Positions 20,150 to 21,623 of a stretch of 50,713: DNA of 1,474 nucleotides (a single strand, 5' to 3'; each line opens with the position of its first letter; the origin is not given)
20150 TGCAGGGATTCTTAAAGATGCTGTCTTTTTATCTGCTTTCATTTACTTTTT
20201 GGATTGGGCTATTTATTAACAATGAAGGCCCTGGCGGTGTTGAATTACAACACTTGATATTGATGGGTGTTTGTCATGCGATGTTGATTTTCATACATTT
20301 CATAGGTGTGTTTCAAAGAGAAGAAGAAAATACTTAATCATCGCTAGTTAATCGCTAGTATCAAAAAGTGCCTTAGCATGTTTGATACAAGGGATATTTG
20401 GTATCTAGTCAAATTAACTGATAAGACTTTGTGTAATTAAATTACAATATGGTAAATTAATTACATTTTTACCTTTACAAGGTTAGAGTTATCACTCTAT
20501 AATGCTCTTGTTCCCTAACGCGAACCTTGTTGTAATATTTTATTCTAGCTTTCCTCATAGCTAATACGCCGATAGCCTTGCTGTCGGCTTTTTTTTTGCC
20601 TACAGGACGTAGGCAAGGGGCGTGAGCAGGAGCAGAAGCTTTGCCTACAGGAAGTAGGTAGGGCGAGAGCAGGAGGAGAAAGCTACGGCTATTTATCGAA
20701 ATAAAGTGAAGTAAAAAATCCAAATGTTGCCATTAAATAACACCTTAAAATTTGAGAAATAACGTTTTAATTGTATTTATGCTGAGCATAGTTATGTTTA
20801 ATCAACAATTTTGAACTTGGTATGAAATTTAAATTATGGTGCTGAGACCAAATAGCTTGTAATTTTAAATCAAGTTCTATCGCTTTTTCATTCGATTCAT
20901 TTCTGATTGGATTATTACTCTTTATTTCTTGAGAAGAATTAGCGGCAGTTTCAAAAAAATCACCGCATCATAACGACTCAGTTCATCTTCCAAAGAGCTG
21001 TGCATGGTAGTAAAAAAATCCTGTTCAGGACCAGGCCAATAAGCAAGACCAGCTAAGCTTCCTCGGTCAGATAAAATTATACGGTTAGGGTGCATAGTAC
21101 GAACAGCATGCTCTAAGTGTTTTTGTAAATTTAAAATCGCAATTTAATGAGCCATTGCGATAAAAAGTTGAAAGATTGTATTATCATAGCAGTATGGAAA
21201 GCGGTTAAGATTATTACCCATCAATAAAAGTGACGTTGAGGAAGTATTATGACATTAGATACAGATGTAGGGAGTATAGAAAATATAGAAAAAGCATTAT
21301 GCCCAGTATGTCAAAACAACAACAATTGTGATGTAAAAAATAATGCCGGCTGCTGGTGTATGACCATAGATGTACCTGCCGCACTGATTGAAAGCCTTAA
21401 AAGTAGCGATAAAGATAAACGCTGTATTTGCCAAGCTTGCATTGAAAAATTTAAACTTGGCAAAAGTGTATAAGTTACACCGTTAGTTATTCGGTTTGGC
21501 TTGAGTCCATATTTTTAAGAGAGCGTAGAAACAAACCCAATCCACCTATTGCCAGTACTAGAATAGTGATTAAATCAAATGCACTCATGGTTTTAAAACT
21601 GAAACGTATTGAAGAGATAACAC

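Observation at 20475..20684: Candidate sRNA between a consensus promoter and terminator, followed by tandem AGGA-loop hairpins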

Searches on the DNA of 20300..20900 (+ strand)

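Call 4: search_rna_families(source=window, start=20300, end=20900, threshold=evalue, max_evalue=10, show_alignments=3)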
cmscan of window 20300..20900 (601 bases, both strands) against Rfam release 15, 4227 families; matches with E-value up to 10: 11.
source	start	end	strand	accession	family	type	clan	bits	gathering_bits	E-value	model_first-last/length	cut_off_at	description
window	20362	20500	-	RF01470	rli38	Gene; sRNA;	-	22.6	49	1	1-150/150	no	Listeria sRNA rli38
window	20428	20486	+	RF02740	Fwd6_3p_UTR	Cis-reg;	-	21.4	79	1.7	1-116/116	no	Soft rot Enterobacteriaceae Fwd 6 3'UTR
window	20519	20595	+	RF00033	MicF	Gene; antisense;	-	19.3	79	3.4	1-94/94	no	MicF RNA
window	20477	20592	+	RF01796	frnS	Gene; sRNA;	-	18.8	60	1.2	1-119/119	no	Fumarate/nitrate reductase regulator sRNA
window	20421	20531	-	RF02330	TtnuHACA23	Gene; snRNA; snoRNA; HACA-box;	-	18.2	100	6.8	1-135/135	no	Tetrahymena snoRNA TtnuHACA23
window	20469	20597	+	RF00378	Qrr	Gene; sRNA;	-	16.2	50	3.2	1-108/108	no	Qrr RNA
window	20473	20602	+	RF01983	Pinc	Gene; lncRNA;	-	16.1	60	3.4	1-154/154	no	Pregnancy induced noncoding RNA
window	20672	20742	+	RF02289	TtnuCD13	Gene; snRNA; snoRNA; CD-box;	-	16.1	75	8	1-63/63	no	Tetrahymena snoRNA TtnuCD13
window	20519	20594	+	RF02631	Hrs13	Gene; sRNA;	-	15.9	52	0.33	1-82/82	no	Hfq-regulated sRNA 13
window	20585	20616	-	RF01100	PK-BYV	Cis-reg;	-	14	50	3.9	1-40/40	no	3'-terminal pseudoknot in BYV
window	20533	20603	+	RF00519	suhB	Gene; sRNA;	CL00108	13.9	41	4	1-77/77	no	Makes More Granules Regulator RNA (mmgR)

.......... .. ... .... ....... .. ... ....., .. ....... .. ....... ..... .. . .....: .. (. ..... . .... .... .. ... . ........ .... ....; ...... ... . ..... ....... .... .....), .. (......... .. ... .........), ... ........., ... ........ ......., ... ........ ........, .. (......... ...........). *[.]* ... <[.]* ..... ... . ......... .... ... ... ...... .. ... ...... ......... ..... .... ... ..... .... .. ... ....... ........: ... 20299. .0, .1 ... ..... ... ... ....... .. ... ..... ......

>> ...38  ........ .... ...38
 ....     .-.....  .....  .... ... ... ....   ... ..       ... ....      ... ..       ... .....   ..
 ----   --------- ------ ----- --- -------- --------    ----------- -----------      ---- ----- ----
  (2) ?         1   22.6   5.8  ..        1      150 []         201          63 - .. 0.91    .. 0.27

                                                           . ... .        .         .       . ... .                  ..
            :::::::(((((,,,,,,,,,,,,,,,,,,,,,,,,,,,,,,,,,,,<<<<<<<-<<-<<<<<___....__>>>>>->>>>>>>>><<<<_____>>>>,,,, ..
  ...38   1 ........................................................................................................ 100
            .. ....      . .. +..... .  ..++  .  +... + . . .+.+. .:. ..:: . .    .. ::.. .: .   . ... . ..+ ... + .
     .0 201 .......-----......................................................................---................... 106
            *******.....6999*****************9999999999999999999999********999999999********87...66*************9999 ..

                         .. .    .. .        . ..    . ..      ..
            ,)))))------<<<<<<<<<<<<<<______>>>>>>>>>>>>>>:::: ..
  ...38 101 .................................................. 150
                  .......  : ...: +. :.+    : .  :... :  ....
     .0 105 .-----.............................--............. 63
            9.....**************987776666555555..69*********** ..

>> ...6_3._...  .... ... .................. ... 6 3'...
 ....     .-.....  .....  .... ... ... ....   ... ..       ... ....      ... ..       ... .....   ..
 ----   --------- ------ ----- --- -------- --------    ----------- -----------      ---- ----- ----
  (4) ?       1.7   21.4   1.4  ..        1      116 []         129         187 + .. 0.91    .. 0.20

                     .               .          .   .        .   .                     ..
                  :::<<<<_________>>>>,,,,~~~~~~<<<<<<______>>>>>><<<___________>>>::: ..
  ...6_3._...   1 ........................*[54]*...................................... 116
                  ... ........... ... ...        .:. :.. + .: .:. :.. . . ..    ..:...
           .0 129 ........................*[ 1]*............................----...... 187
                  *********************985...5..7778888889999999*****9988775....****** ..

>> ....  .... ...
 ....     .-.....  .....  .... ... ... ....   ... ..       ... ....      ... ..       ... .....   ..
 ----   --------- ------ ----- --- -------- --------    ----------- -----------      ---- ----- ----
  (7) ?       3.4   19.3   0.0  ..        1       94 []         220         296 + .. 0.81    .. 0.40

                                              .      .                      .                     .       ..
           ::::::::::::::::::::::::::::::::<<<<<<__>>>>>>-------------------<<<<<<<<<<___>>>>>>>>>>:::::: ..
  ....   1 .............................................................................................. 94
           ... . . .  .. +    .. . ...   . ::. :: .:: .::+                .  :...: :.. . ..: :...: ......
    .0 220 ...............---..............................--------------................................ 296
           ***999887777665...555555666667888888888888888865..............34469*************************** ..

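Call 90: search_rna_families(source=window, start=20500, end=20602, threshold=evalue, max_evalue=10)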
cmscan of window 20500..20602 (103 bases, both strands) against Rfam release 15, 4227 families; matches with E-value up to 10: 11.
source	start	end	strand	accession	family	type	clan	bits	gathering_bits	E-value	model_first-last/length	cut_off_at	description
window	20539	20595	+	RF02278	Betaproteobacteria_toxic_sRNA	Gene; sRNA;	-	19.6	50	0.033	1-64/64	no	Betaproteobacteria toxic small RNA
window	20519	20595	+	RF00033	MicF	Gene; antisense;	-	19.3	79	0.58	1-94/94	no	MicF RNA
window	20520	20592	+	RF01796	frnS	Gene; sRNA;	-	18.6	60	0.22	1-119/119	no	Fumarate/nitrate reductase regulator sRNA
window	20500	20596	+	RF01456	VrrA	Gene; antisense;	-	17.5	50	0.36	40-140/140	5'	Vibrio regulatory RNA of OmpA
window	20519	20594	+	RF02631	Hrs13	Gene; sRNA;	-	15.9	52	0.056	1-82/82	no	Hfq-regulated sRNA 13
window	20511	20597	+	RF00378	Qrr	Gene; sRNA;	-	15.3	50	0.87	1-108/108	no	Qrr RNA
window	20544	20596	+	RF02837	anti-hemB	Gene; sRNA;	-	14.7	49.5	0.17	1-81/81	no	Burkholderia RNA 7 (anti-hemB)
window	20525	20602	+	RF01983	Pinc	Gene; lncRNA;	-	14.5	60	1.2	82-154/154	no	Pregnancy induced noncoding RNA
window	20506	20596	+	RF02869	ncS025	Gene; sRNA;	-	13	46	2.4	1-85/85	no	Burkholderia sRNA 25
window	20500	20602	+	RF00558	L20_leader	Cis-reg; leader;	-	11.9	58.7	4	31-127/127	5'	Ribosomal protein L20 leader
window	20535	20596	-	RF02628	Hrs1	Gene; sRNA;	-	11.6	56.4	4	1-74/74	no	Hfq-regulated sRNA 1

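Call 98: build_rna_model(alignment_id=A2, structure=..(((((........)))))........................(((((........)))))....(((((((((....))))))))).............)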
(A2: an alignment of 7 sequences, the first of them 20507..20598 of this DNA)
Model R1 built from alignment A2 (7 sequences, 101 columns); structure: as given.
model positions 91; base pairs 19; branch points 2; effective number of sequences 1.25; information 0.626 bits per position. Calibrated on 0.2 Mb of random sequence (short: E-values are rough).
structure used (alignment columns):
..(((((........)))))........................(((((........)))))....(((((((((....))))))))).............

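Call 99: search_with_rna_model(model_id=R1, sources=[L207, L128], filters=off, max_evalue=10, show_alignments=2)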
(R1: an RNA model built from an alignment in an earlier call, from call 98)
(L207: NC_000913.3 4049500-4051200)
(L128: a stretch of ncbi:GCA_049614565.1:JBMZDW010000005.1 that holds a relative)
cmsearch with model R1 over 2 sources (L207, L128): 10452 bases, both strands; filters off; matches with E-value up to 10: 12.
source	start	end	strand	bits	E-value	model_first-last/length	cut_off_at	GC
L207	440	509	+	14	0.29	1-91/91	no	0.43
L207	287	379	-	12.7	0.49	1-91/91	no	0.33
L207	255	325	+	11.1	0.97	1-91/91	no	0.38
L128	7106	7175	+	10.6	1.2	1-91/91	no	0.23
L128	3264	3372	+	10.6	1.2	1-91/91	no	0.45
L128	7135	7195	-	8.7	2.5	1-91/91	no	0.26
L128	5639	5736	+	8.6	2.7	1-91/91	no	0.48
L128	6256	6308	-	8.4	3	1-91/91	no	0.45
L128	2498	2565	+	8.3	3.1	1-91/91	no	0.26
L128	5814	5883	+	7.6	4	1-91/91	no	0.43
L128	7031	7104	+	7.6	4.1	1-91/91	no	0.42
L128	7069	7134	-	5.5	9.7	1-91/91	no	0.29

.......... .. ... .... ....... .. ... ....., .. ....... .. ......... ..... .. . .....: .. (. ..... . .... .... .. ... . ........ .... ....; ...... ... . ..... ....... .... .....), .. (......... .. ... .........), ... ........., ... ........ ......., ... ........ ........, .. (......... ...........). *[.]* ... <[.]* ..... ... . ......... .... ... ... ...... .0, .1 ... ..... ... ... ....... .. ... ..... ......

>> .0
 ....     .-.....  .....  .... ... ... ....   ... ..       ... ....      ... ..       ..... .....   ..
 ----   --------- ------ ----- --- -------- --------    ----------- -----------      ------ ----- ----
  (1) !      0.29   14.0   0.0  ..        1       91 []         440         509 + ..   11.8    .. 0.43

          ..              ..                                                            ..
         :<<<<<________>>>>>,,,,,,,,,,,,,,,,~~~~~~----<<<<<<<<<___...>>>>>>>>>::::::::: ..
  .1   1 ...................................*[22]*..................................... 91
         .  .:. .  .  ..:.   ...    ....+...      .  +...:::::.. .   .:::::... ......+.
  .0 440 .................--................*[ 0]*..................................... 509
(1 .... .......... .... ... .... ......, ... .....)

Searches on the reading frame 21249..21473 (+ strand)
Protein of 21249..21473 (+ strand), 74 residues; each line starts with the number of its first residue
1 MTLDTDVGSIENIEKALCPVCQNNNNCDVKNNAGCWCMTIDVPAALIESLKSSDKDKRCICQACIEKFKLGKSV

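Call 11: search_protein_families(library=pfam, proteins=[window:21249-21473:+])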
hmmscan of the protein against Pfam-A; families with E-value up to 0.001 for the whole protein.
window:21249-21473:+ (74 aa): 1 family
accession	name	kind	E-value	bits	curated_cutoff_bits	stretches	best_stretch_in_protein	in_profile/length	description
PF14375.11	Cys_rich_CWC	-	6.5e-14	52.5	24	1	18-65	1-49/50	Cysteine-rich CWC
